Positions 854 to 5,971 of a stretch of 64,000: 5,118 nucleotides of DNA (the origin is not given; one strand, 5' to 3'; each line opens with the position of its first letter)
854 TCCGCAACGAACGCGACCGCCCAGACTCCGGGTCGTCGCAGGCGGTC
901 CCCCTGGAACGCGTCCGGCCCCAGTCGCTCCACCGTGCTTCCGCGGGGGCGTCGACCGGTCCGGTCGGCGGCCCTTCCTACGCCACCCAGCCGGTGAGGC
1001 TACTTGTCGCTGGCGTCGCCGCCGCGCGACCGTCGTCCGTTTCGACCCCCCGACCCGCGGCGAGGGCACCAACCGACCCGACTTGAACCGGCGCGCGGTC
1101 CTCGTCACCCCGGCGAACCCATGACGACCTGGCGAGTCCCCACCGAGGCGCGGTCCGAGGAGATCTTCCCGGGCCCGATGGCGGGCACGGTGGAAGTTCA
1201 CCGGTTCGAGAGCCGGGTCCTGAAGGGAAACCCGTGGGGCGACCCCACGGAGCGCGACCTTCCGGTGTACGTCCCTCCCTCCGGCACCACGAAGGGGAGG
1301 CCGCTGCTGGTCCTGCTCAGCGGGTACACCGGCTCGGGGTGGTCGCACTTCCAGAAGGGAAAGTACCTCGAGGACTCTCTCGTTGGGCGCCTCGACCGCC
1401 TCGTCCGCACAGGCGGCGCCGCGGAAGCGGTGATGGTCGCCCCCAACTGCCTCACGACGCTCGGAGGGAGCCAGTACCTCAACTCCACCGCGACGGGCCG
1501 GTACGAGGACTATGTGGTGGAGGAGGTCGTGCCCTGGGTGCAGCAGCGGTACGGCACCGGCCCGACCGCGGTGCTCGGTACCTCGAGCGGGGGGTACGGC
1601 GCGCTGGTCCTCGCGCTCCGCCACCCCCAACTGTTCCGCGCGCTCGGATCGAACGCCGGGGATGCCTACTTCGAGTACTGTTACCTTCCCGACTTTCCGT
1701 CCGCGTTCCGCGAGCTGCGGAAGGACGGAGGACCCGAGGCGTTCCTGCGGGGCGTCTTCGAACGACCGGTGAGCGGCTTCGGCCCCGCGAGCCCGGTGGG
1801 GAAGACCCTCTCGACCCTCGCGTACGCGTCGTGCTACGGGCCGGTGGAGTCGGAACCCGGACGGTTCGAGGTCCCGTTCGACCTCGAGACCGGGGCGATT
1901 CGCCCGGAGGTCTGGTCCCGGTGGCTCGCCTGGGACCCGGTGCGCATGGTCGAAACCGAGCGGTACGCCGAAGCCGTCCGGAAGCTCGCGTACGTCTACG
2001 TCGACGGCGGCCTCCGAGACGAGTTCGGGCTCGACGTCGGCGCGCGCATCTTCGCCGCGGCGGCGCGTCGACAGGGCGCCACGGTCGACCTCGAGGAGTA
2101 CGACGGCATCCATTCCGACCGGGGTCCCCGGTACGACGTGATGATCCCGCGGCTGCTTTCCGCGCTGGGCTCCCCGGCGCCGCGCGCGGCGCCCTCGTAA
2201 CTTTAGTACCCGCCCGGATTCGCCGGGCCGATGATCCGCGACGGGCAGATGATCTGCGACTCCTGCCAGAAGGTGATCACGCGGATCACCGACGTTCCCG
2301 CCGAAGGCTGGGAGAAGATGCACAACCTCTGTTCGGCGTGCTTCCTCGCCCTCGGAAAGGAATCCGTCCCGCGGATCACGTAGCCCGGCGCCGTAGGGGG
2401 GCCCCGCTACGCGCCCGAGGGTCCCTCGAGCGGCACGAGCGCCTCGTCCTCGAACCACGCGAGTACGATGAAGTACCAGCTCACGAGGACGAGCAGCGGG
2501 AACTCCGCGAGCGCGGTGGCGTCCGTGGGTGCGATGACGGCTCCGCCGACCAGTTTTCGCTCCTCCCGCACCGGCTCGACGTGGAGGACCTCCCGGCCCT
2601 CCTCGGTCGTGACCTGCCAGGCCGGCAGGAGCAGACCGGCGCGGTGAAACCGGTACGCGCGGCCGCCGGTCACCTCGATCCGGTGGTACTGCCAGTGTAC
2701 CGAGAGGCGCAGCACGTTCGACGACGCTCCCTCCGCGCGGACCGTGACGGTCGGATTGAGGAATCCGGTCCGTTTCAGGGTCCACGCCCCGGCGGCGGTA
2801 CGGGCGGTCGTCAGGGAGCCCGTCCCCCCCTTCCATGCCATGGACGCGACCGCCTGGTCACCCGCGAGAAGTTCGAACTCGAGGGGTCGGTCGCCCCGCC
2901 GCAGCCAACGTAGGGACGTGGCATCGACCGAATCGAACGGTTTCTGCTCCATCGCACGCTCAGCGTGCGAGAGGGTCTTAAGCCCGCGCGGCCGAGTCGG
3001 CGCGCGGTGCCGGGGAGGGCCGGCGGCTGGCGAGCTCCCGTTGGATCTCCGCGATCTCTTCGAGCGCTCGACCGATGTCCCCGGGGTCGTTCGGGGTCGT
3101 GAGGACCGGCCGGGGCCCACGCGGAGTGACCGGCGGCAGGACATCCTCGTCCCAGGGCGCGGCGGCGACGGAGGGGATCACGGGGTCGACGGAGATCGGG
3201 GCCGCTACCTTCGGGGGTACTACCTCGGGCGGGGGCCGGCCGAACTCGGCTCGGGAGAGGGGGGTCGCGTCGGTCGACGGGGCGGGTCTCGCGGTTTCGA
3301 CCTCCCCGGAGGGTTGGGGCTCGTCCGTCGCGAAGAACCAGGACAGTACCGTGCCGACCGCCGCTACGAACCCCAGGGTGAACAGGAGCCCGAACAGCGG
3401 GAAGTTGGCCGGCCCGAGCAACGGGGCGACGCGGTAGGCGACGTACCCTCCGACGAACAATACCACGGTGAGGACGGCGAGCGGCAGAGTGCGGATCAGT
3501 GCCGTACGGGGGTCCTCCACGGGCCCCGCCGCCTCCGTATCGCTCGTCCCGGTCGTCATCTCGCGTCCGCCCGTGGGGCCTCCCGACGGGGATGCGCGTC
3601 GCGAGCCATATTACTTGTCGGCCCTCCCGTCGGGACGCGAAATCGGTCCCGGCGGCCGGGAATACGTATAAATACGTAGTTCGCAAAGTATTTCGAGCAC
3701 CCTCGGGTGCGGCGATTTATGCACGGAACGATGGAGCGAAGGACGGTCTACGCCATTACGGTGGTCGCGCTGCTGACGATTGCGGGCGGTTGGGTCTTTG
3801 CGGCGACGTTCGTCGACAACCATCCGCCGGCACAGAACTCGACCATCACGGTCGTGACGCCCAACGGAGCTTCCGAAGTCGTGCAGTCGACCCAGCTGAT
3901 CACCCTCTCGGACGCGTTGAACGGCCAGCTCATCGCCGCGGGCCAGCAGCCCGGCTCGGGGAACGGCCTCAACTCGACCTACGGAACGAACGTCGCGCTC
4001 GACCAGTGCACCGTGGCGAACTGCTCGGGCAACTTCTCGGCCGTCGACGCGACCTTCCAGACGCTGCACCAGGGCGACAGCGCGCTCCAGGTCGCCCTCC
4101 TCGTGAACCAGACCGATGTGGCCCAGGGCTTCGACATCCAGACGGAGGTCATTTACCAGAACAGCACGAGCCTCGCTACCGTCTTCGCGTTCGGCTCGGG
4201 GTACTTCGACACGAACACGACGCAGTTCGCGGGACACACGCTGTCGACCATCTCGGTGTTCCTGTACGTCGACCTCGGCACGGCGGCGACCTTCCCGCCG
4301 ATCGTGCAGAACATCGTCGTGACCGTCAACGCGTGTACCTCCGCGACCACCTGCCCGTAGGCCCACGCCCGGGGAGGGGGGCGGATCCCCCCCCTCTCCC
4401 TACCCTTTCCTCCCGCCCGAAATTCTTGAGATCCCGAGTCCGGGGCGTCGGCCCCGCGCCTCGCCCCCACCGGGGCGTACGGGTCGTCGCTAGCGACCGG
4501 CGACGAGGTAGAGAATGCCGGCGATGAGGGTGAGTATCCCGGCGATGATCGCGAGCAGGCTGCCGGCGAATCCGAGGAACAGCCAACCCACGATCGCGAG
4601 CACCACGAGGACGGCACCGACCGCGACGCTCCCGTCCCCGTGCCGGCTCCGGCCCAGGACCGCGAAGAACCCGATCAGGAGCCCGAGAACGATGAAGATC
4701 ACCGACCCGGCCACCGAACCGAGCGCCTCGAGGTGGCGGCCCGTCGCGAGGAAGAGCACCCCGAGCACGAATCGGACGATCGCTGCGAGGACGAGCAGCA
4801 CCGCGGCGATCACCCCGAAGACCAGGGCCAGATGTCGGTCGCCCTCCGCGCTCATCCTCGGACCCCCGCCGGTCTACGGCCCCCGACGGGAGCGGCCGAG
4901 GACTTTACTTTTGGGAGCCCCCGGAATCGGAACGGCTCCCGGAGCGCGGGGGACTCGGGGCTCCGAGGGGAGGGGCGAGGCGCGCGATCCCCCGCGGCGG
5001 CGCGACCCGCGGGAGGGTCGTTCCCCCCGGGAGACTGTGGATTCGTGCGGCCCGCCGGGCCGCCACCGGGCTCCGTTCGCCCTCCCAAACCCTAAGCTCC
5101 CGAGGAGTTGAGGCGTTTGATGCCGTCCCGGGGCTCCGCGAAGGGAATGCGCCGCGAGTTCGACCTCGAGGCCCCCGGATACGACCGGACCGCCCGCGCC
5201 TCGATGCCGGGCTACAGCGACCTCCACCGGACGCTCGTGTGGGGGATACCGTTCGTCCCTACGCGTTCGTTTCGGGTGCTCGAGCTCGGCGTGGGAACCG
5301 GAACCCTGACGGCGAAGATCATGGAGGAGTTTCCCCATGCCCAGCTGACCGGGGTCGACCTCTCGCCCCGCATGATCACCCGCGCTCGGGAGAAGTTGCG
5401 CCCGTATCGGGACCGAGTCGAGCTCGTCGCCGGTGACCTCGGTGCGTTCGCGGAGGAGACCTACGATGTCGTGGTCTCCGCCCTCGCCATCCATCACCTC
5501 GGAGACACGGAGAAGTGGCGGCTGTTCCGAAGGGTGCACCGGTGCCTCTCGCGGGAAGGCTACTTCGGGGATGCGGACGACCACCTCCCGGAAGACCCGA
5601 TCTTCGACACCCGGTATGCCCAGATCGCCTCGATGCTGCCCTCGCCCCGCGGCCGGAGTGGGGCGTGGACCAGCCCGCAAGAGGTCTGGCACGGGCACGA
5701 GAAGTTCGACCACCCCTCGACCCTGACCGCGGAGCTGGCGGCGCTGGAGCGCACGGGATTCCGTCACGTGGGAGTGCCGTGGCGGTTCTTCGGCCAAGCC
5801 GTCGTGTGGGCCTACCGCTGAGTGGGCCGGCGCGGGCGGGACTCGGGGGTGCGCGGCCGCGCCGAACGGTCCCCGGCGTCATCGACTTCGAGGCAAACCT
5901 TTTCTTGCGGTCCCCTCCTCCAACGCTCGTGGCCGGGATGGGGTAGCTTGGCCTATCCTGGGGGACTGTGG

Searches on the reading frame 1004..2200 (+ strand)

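Call 61: search_protein_families(library=pfam, proteins=[window:1004-2200:+], max_evalue=0.00001)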
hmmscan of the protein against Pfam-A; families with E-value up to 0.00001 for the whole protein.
window:1004-2200:+ (398 aa): 2 families
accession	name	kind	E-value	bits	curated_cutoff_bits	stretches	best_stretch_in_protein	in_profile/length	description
PF00756.26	Esterase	-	1e-14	55.3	22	1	88-370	12-235/251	Putative esterase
PF00561.26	Abhydrolase_1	-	8e-07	29.4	25.8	1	161-223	47-103/245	alpha/beta hydrolase fold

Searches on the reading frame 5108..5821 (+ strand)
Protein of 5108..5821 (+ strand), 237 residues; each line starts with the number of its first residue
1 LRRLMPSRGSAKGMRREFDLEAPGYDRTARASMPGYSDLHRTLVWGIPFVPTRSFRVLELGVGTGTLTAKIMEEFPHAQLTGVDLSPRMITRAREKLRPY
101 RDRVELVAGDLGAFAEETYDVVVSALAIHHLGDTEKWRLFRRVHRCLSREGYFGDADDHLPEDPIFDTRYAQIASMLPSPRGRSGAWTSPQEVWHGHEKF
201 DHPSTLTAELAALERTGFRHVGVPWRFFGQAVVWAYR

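Call 61: search_protein_families(library=pfam, proteins=[window:5108-5821:+], max_evalue=0.00001)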
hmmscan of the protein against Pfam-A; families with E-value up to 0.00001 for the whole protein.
window:5108-5821:+ (237 aa): 8 families
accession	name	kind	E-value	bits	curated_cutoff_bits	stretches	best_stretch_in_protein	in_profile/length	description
PF13649.12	Methyltransf_25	-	1.2e-20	74.4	27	1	57-151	1-97/97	Methyltransferase domain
PF08242.18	Methyltransf_12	-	3.5e-20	73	30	1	58-153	1-98/98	Methyltransferase domain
PF08241.18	Methyltransf_11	-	5.2e-18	65.9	21.2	1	58-153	1-93/95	Methyltransferase domain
PF13847.12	Methyltransf_31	-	1.8e-13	50.8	27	1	55-153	5-107/145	Methyltransferase domain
PF13489.12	Methyltransf_23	-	1.6e-09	38.1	27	1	55-153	24-114/164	Methyltransferase domain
PF05175.20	MTS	-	2.5e-08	34.2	23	1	54-152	32-135/170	Methyltransferase small domain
PF00891.24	Methyltransf_2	-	6.8e-07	29.3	22.3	1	57-151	66-160/210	O-methyltransferase domain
PF02353.26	CMAS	-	9e-06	25.6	27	0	56-153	65-162/273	Mycolic acid cyclopropane synthetase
